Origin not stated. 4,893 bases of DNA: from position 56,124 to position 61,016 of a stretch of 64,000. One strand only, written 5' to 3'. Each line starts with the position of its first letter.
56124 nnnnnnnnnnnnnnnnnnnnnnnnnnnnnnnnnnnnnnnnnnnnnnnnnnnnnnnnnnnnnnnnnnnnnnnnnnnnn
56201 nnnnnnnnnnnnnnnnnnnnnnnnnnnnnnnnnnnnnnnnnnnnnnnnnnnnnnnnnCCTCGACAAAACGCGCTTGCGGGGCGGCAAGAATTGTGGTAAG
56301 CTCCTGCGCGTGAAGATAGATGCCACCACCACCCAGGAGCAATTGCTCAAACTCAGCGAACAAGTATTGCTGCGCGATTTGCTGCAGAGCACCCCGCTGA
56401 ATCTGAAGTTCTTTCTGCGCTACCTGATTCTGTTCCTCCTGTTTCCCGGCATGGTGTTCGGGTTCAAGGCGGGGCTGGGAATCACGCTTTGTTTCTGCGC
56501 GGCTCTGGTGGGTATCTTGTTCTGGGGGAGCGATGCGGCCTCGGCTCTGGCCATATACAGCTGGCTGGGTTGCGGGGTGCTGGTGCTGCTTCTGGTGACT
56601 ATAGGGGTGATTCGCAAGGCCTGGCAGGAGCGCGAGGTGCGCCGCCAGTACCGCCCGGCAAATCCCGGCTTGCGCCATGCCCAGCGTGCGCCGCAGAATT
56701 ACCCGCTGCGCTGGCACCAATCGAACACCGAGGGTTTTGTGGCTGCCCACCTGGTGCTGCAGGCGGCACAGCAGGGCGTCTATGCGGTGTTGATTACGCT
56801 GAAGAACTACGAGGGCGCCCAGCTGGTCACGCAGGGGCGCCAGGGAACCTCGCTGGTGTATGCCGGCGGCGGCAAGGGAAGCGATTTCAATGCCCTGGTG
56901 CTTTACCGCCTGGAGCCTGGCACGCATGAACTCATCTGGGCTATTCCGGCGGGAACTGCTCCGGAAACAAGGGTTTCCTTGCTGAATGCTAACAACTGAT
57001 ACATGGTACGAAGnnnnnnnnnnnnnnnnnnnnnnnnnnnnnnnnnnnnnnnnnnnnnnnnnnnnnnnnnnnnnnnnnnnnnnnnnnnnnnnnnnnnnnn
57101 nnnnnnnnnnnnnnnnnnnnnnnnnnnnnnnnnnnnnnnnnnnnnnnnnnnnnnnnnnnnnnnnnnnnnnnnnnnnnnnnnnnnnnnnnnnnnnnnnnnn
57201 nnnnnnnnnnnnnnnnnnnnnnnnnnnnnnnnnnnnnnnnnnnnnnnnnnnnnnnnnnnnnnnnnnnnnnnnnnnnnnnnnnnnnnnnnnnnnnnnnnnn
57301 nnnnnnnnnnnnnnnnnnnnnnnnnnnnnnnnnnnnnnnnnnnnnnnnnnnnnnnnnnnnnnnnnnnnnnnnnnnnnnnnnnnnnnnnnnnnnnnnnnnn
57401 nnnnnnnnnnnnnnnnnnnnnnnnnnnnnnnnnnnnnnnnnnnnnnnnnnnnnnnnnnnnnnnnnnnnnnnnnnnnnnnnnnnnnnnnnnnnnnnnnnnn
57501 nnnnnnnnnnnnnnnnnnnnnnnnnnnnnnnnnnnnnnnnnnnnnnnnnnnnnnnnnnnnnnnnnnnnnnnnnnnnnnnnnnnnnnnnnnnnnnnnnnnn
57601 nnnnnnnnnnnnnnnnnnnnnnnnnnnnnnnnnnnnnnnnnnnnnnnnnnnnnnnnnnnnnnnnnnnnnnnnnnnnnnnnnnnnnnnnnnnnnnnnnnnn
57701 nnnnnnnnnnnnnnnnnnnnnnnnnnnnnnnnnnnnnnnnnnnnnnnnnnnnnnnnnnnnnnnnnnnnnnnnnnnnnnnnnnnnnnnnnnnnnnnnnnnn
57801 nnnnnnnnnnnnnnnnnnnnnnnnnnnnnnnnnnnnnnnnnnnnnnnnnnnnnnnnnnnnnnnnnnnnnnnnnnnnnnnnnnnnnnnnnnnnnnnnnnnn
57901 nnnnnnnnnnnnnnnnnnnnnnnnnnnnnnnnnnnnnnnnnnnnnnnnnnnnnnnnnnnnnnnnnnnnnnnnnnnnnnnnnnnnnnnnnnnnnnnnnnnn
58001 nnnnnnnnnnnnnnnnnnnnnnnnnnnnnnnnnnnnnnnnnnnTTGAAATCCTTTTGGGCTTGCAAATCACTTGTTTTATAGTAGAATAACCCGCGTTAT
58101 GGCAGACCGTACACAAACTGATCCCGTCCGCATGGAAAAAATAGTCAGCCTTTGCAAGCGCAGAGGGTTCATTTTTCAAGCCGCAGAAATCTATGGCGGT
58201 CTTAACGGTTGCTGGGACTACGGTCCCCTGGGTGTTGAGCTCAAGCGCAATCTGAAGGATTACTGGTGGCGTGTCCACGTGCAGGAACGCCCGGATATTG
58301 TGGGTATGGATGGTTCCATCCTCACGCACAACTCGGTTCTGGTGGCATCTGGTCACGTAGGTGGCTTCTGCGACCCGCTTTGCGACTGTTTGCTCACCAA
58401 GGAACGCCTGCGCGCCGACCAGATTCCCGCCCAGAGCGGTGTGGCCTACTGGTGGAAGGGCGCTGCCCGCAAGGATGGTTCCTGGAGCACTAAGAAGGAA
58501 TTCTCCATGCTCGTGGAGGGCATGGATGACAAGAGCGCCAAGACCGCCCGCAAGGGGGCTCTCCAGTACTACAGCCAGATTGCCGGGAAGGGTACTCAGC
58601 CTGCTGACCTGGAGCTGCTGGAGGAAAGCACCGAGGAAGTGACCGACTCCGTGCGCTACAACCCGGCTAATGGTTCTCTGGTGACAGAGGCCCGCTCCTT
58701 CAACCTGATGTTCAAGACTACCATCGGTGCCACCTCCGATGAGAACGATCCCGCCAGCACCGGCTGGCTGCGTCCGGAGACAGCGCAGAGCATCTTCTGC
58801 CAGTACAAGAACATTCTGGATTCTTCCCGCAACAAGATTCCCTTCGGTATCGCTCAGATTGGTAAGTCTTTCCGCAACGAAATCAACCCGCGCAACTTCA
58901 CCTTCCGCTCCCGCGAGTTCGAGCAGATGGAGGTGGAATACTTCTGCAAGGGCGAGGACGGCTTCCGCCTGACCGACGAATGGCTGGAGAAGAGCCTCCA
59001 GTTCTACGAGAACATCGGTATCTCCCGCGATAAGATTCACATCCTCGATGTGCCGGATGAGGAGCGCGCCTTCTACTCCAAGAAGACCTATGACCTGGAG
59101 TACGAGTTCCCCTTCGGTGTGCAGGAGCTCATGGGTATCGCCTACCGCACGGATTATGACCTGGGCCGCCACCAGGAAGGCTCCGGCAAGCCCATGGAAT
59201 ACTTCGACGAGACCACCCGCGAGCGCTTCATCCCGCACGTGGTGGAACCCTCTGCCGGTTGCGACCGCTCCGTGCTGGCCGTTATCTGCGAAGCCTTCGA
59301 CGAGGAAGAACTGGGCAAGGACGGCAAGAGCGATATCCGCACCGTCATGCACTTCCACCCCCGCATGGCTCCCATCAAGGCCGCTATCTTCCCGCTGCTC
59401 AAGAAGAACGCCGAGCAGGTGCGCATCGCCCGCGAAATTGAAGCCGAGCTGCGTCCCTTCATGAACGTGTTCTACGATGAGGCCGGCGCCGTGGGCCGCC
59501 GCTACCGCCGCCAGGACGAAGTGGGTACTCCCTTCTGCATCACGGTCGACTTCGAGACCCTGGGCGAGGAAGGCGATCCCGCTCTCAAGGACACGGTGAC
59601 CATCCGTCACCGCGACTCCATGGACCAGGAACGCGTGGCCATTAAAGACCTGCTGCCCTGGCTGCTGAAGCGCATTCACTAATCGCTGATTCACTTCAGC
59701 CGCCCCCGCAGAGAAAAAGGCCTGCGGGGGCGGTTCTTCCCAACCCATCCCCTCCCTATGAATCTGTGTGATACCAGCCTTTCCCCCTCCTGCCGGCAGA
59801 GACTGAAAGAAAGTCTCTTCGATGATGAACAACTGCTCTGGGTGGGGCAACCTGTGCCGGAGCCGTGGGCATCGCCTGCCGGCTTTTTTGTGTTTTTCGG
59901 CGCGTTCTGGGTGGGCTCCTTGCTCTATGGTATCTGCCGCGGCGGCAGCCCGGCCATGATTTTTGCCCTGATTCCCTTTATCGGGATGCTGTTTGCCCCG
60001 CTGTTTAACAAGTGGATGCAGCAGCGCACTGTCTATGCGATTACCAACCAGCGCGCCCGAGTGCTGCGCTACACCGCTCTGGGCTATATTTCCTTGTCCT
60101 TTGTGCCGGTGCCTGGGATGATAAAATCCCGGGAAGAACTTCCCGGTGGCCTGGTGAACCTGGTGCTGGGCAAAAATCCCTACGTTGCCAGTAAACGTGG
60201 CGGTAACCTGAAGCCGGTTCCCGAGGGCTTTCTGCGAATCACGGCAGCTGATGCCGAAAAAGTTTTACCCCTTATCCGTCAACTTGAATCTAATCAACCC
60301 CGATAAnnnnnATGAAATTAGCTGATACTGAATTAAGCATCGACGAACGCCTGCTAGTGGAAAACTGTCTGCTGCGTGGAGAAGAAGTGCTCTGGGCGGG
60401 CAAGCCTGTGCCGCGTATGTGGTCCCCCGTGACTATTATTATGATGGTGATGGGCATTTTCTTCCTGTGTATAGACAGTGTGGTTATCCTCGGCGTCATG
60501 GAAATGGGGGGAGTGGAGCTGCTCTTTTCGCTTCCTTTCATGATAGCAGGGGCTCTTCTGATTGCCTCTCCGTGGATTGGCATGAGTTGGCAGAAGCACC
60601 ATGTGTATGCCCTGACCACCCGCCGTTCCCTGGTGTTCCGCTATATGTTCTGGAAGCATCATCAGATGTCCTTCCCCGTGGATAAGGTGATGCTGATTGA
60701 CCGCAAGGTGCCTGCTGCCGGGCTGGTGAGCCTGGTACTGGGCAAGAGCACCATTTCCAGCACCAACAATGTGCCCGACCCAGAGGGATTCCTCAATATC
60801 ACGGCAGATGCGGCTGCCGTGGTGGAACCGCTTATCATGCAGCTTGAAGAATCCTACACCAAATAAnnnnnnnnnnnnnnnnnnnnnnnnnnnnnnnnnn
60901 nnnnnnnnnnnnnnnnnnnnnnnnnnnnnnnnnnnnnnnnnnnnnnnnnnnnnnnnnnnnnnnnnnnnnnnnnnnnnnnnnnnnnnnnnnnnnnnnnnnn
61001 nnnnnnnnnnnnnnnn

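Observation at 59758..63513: Translationally coupled array of six diverged PH-like membrane paralogues ending in a secreted ankyrin protein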

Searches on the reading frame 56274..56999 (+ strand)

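Call 3: search_protein_families(library=pfam, proteins=[window:56274-56999:+], max_evalue=1)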
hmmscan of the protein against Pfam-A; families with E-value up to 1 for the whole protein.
window:56274-56999:+ (241 aa): 2 families
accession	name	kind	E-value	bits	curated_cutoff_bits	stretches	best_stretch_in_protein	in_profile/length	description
PF03972.19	MmgE_PrpD_N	-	0.027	14.1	32.1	1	163-199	202-238/244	MmgE/PrpD N-terminal domain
PF14930.12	Qn_am_d_aII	-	0.1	13.2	27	1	151-198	15-59/107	Quinohemoprotein amine dehydrogenase, alpha subunit domain II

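Call 6: search_protein_families(library=ncbifam, proteins=[window:56274-56999:+], max_evalue=1)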
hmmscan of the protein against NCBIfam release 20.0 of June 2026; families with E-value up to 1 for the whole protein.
window:56274-56999:+ (241 aa): 1 family
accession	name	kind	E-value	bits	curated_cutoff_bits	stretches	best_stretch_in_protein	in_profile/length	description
NF047332.1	Chlamy_GarD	equivalog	0.28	10.4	100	1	62-116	195-255/302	inclusion membrane protein GarD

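Call 51: search_protein_families(library=padloc, proteins=[window:56274-56999:+], max_evalue=0.1)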
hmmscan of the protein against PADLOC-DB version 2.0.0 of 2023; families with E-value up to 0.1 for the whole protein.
window:56274-56999:+ (241 aa): 0 families

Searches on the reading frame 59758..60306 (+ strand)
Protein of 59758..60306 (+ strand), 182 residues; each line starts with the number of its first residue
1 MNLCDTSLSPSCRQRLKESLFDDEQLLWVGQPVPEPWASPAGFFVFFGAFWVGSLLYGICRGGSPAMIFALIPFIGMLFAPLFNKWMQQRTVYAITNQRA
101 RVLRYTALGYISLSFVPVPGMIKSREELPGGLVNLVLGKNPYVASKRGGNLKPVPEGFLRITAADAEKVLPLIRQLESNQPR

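Call 3: search_protein_families(library=pfam, proteins=[window:59758-60306:+], max_evalue=1)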
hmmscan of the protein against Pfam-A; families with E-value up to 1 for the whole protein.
window:59758-60306:+ (182 aa): 0 families

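Call 5: find_homologous_proteins(query=A1, max_evalue=0.001)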
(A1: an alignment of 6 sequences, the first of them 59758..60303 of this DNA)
Query A1 (6 sequences) (182 aa, profile of the alignment): 243 proteins with E <= 0.001 among 7791 candidates; the best 120 are listed.
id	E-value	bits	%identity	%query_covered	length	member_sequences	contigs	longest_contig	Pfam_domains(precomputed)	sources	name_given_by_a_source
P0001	1.3e-58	216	33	34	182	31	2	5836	-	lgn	-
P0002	1.4e-56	209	85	100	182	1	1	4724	-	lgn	-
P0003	1.5e-56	209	82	100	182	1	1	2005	-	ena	-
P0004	3.3e-56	208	92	100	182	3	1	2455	-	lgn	-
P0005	3.9e-56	208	85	100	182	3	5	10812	-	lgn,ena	-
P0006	7.4e-56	207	84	100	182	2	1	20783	-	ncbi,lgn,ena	-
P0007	1.0e-55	206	82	100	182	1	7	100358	-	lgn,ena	-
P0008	1.1e-55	206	90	100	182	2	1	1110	-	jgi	jgi:hypothetical protein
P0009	1.1e-55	206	84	100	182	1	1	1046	-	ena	-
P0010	1.4e-55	206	84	100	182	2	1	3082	-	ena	-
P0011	2.1e-55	205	84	100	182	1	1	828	-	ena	-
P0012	2.2e-55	205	84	100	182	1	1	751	-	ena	-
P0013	2.3e-55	205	83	100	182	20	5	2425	-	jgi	-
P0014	2.3e-55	205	92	98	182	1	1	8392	-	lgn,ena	-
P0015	2.5e-55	205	28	74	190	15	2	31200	-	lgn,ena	-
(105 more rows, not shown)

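Call 6: search_protein_families(library=ncbifam, proteins=[window:59758-60306:+], max_evalue=1)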
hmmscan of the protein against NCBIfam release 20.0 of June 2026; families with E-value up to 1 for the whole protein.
window:59758-60306:+ (182 aa): 1 family
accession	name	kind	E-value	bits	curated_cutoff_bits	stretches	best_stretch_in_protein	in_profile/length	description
NF040894.1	puhB_PGC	equivalog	0.0026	17.6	110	1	15-104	11-109/176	photosynthetic complex putative assembly protein PuhB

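Call 16: search_protein_representatives(alignment_id=A1)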
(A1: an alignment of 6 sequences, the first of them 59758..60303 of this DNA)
Query: 6 sequences, 184 profile positions. Proteins with E-value up to 0.001 (for the whole library): 9097; up to 1e-10: 3239; up to 1e-30: 80. The best 150 are listed.
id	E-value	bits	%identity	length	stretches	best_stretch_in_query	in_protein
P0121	1.5e-69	249.8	-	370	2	3-176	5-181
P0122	1.4e-60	220.6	-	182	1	1-181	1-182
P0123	9.8e-53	195.0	-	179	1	1-181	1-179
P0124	1.1e-52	194.8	-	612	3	17-177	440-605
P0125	1.3e-51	191.4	-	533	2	7-179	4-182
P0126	3.5e-51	189.9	-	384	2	7-180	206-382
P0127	3.6e-48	180.1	-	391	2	13-181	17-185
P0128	5.0e-48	179.7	-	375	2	8-181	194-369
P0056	1.5e-47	178.1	-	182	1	1-183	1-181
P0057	1.6e-47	178.0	-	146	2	78-184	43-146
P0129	1.6e-47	178.0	-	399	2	14-175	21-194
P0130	1.5e-45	171.6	-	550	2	8-179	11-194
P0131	2.1e-44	167.8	-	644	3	5-177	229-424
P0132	2.8e-44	167.4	-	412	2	12-182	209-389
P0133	2.1e-43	164.6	-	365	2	14-178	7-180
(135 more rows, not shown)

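Call 51: search_protein_families(library=padloc, proteins=[window:59758-60306:+], max_evalue=0.1)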
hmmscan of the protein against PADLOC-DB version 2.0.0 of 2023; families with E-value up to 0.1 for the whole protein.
window:59758-60306:+ (182 aa): 0 families

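Call 57: predict_structure(alignment_id=A4)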
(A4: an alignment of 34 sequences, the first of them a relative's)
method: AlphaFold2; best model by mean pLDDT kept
length: 370 residues; sequences in the alignment: 34
mean_pLDDT: 78.9   pTM: 0.71
mean pLDDT of the five models: 78.9, 76.8, 76.7, 75.5, 74.8
residues with pLDDT >= 90: 121; 70-90: 151; 50-70: 70; < 50: 28
segments of 3 or more residues with pLDDT < 50: 138-147, 158-162, 184-193
pLDDT, mean of each block of 10 residues (from residue 1): 78 92 89 76 84 89 87 76 89 89 90 87 81 51 46 51 59 74 49 68 92 93 75 66 67 73 81 83 87 92 91 89 89 66 89 93 91
secondary structure, 60 per line:
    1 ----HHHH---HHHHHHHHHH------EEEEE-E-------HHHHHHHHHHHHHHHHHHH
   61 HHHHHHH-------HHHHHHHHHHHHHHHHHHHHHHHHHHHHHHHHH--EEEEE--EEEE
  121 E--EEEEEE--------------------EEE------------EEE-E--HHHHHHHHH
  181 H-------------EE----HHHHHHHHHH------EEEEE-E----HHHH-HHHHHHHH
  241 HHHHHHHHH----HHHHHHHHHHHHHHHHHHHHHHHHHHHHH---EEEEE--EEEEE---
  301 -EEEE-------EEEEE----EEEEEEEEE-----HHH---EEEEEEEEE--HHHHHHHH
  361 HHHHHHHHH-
elements in order: H5-8 H12-21 E28-32 H42-67 H75-107 E110-114 E117-121 E124-129 E150-152 E165-167 H172-181 H201-210 E217-221 H228-231 H233-249 H254-282 E286-290 E293-297 E302-305 E313-317 E322-330 E342-350 H353-369

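Call 62: fold_search(model_id=the predicted structure, library=pdb)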
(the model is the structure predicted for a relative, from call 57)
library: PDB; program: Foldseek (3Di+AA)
matches with E <= 10: 11; with E <= 0.001: 0
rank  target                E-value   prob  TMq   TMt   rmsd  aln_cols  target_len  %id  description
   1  7qhm_A                2.2e+00  0.08  0.14  0.13   8.5       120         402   12  Cytochrome bcc-aa3 supercomplex (respiratory supercomplex III2/IV2) from Corynebacterium glutamicum (stigmatellin and  (released 2022-05-18)
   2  2gcj_C                2.6e+00  0.12  0.12  0.18   7.6        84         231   12  Crystal Structure of the Pob3 middle domain (released 2006-05-23)
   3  3b77_F                2.6e+00  0.03  0.09  0.16  14.2        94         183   12  Crystal structure of a ph domain containing bacterial protein (exig_2160) from exiguobacterium sibiricum 255-15 at 2.4 (released 2007-11-13)
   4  1aqc_A                3.3e+00  0.12  0.15  0.37  16.2       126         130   13  X11 PTB DOMAIN-10MER PEPTIDE COMPLEX (released 1997-12-24)
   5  5njk_B                5.7e+00  0.13  0.16  0.36   5.3        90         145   11  PTB domain of human Numb isoform-1 (released 2017-12-13)
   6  2gcj_A                5.7e+00  0.08  0.12  0.19   6.3        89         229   11  Crystal Structure of the Pob3 middle domain (released 2006-05-23)
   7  1foe_A                7.2e+00  0.02  0.10  0.10  19.6       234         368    9  CRYSTAL STRUCTURE OF RAC1 IN COMPLEX WITH THE GUANINE NUCLEOTIDE EXCHANGE REGION OF TIAM1 (released 2001-01-17)
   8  1c8s                  8.0e+00  0.14  0.12  0.21   3.5        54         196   15  BACTERIORHODOPSIN D96N LATE M STATE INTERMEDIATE (released 1999-10-20)
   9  7yon_R                9.5e+00  0.12  0.16  0.19   3.9        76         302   20  Complex structure of Neuropeptide Y Y2 receptor in complex with PYY(3-36) and Gi (released 2023-03-22)
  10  1h31_B                9.5e+00  0.02  0.06  0.12   9.8        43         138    7  Oxidised SoxAX complex from Rhodovulum sulfidophilum (released 2002-11-07)
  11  1foe_C                9.5e+00  0.01  0.10  0.10  19.2       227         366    8  CRYSTAL STRUCTURE OF RAC1 IN COMPLEX WITH THE GUANINE NUCLEOTIDE EXCHANGE REGION OF TIAM1 (released 2001-01-17)

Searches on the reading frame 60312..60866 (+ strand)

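Call 3: search_protein_families(library=pfam, proteins=[window:60312-60866:+], max_evalue=1)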
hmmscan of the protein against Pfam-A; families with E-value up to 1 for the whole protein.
window:60312-60866:+ (184 aa): 1 family
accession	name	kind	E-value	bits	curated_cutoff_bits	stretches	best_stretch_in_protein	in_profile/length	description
PF05241.17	EBP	-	0.066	14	25.7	1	65-118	26-80/113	EXPERA (EXPanded EBP superfamily)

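Call 6: search_protein_families(library=ncbifam, proteins=[window:60312-60866:+], max_evalue=1)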
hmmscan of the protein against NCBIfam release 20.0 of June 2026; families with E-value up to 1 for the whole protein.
window:60312-60866:+ (184 aa): 1 family
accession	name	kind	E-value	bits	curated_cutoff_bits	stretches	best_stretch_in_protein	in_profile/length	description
NF040894.1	puhB_PGC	equivalog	1.5e-05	24.9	110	1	21-137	17-136/176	photosynthetic complex putative assembly protein PuhB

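Call 51: search_protein_families(library=padloc, proteins=[window:60312-60866:+], max_evalue=0.1)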
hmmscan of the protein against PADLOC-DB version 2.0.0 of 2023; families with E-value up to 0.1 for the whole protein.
window:60312-60866:+ (184 aa): 0 families
